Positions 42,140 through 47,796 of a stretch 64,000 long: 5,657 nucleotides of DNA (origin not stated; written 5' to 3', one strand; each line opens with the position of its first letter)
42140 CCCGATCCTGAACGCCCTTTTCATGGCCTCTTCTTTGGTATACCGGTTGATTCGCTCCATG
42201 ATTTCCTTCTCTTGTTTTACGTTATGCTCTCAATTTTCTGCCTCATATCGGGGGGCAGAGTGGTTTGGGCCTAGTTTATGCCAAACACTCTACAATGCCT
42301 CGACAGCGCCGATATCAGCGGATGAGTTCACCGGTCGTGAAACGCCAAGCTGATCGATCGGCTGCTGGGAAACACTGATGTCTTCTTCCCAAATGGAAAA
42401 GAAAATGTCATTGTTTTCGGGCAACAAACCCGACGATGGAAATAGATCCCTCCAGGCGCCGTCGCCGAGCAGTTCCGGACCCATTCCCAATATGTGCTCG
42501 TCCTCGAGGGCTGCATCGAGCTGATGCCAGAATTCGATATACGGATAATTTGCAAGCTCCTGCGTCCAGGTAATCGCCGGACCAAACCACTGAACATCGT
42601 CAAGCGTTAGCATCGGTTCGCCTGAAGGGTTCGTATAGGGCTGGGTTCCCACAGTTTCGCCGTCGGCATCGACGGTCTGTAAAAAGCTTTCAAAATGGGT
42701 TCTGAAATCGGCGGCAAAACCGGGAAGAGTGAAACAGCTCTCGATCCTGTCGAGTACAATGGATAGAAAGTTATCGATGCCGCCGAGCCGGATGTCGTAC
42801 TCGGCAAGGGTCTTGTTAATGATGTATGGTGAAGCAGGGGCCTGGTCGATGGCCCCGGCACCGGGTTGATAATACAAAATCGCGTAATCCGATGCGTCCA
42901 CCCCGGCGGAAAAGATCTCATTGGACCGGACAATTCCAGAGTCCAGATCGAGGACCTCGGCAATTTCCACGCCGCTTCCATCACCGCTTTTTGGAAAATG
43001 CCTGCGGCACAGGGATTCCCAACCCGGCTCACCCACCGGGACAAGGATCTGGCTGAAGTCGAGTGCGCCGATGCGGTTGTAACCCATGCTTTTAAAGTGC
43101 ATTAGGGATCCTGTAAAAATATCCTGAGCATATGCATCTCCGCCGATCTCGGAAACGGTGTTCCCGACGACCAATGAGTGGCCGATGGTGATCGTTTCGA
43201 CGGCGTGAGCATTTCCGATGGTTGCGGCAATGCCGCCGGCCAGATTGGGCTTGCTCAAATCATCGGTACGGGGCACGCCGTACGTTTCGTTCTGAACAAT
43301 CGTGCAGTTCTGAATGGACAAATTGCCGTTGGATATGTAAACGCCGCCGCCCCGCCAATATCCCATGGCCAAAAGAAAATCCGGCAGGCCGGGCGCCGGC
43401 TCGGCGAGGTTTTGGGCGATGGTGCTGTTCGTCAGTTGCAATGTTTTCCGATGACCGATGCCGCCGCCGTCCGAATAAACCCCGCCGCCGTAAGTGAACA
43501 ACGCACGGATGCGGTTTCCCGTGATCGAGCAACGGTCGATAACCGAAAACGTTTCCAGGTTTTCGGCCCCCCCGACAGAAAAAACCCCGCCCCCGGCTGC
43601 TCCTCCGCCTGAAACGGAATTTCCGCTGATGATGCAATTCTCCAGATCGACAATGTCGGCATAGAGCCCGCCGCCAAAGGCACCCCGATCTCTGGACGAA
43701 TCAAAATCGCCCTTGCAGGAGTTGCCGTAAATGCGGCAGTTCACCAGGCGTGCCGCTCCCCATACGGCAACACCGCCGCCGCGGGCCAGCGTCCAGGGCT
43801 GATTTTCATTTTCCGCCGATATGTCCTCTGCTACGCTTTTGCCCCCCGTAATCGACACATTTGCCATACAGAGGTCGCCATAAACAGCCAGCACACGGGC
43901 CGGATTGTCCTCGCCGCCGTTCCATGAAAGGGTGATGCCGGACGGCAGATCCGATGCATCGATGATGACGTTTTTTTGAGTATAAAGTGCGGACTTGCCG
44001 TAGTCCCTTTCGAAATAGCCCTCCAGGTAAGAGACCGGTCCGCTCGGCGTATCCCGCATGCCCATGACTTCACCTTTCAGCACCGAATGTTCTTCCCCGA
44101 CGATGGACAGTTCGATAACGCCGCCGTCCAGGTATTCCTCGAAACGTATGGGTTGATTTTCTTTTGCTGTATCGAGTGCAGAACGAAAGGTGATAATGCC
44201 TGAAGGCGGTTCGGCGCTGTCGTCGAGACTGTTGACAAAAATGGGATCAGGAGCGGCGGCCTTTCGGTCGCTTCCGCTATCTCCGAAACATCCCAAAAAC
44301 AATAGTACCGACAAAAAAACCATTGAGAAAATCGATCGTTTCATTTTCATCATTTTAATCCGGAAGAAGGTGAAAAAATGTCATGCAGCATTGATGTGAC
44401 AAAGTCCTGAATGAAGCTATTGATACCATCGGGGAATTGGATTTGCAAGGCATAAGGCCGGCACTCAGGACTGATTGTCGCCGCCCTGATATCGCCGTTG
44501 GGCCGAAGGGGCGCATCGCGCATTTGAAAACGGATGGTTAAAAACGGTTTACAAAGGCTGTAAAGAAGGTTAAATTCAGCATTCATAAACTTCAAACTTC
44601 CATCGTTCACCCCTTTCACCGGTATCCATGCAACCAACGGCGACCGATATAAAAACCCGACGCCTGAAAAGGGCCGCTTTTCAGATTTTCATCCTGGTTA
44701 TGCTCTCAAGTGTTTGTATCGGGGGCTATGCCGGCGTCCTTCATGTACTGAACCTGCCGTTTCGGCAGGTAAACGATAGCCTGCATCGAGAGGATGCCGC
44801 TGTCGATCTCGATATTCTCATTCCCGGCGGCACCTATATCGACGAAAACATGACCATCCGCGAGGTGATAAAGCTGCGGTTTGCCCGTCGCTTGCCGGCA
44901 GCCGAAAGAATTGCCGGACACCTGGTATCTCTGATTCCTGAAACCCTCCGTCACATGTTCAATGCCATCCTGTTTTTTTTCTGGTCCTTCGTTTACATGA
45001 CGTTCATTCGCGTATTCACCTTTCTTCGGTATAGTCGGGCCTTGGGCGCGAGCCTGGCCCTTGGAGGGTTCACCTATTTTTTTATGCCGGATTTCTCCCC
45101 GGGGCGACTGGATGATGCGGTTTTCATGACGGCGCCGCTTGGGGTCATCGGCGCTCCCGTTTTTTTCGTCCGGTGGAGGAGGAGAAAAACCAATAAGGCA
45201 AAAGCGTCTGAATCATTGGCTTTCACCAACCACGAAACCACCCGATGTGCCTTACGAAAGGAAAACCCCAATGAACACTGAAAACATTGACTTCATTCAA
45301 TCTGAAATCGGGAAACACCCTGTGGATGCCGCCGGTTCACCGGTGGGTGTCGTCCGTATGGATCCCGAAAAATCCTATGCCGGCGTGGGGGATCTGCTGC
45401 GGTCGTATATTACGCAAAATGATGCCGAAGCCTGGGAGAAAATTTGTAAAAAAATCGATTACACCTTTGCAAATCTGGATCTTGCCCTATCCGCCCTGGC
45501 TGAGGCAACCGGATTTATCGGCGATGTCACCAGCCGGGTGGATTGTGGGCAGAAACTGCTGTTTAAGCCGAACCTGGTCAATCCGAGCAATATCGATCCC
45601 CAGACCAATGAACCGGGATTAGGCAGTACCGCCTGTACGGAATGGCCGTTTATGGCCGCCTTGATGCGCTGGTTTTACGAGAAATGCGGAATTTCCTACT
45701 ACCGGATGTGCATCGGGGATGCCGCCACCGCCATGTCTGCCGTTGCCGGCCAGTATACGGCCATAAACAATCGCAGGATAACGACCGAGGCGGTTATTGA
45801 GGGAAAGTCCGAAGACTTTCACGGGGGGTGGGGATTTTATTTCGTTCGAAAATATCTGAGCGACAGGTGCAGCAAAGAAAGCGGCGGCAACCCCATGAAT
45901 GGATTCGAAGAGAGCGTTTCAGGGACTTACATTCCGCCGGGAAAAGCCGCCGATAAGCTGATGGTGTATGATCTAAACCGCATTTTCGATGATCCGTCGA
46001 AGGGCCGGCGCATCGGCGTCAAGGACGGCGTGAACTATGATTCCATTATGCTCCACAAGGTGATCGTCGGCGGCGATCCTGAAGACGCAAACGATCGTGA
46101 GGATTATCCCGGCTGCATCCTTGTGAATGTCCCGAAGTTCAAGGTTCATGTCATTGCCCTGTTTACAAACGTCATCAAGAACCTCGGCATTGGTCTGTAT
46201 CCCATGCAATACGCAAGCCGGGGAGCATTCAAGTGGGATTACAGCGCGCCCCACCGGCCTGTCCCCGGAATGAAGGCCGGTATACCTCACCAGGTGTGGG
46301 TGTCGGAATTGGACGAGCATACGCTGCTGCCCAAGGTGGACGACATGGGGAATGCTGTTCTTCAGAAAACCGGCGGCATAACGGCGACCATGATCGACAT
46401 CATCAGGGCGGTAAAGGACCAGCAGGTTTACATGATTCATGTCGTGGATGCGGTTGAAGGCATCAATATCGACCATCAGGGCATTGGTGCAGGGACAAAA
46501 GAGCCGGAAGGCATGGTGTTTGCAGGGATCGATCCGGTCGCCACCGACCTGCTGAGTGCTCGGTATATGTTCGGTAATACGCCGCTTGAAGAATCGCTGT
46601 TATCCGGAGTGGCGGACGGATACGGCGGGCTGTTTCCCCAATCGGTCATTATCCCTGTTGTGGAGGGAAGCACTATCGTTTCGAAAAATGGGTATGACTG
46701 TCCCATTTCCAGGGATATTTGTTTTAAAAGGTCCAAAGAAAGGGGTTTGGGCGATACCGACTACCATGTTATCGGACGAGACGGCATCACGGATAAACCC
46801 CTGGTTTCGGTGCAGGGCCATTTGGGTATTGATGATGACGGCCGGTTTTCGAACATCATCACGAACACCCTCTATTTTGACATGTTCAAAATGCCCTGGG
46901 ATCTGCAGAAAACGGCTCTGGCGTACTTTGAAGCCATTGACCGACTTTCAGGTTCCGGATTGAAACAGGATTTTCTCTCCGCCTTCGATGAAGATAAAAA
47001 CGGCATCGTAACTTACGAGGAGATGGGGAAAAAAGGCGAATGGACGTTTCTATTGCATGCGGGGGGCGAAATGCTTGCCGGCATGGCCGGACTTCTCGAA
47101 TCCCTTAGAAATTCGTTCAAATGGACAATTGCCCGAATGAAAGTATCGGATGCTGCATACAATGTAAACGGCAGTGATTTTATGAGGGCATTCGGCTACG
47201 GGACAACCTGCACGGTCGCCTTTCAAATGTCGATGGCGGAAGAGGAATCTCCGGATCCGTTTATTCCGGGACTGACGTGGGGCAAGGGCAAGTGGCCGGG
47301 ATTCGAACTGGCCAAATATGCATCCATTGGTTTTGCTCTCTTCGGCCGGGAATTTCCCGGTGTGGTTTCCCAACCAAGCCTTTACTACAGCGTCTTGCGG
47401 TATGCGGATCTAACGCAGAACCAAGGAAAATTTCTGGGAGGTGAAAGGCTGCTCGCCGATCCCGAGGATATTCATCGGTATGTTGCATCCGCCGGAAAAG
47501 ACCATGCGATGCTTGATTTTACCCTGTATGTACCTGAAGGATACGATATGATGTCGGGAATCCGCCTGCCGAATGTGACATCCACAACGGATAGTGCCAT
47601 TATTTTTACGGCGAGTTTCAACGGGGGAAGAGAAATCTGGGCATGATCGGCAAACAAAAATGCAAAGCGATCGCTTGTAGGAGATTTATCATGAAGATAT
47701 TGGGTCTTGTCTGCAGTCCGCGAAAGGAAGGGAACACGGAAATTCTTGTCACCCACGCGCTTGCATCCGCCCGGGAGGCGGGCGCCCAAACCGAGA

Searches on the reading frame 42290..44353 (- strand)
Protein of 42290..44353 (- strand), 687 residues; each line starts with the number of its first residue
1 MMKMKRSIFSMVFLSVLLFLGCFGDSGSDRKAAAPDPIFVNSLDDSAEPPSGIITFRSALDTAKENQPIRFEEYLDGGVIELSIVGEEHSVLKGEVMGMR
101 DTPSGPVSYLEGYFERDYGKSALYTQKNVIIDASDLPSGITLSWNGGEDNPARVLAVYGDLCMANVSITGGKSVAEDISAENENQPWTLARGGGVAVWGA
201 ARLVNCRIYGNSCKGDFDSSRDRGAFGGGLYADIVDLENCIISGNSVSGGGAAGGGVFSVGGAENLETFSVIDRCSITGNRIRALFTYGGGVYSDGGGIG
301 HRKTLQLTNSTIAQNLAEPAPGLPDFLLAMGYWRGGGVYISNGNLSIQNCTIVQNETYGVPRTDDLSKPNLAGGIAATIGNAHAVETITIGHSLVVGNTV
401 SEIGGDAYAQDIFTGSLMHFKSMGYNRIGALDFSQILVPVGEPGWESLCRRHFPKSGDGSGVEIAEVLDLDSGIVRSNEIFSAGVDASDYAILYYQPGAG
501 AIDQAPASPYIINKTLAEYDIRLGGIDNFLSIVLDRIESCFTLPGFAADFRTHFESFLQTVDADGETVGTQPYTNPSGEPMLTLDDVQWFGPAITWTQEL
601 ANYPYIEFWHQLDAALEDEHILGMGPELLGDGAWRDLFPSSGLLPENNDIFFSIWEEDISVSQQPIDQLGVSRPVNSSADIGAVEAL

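Call 74: search_protein_families(library=pfam, proteins=[window:42290-44353:-], max_evalue=0.001)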
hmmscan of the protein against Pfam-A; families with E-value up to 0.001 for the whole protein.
window:42290-44353:- (687 aa): 1 family
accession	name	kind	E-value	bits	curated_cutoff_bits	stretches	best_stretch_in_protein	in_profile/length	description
PF13229.12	Beta_helix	-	3.6e-06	27.1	25.9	1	194-397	2-136/158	Right handed beta helix region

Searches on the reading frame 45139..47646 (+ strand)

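Call 74: search_protein_families(library=pfam, proteins=[window:45139-47646:+], max_evalue=0.001)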
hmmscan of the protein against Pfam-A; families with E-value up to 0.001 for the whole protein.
window:45139-47646:+ (835 aa): 1 family
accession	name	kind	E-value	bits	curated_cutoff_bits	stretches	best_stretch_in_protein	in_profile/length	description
PF04015.17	DUF362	-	1.5e-09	38.7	24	1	328-474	102-199/200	Domain of unknown function (DUF362)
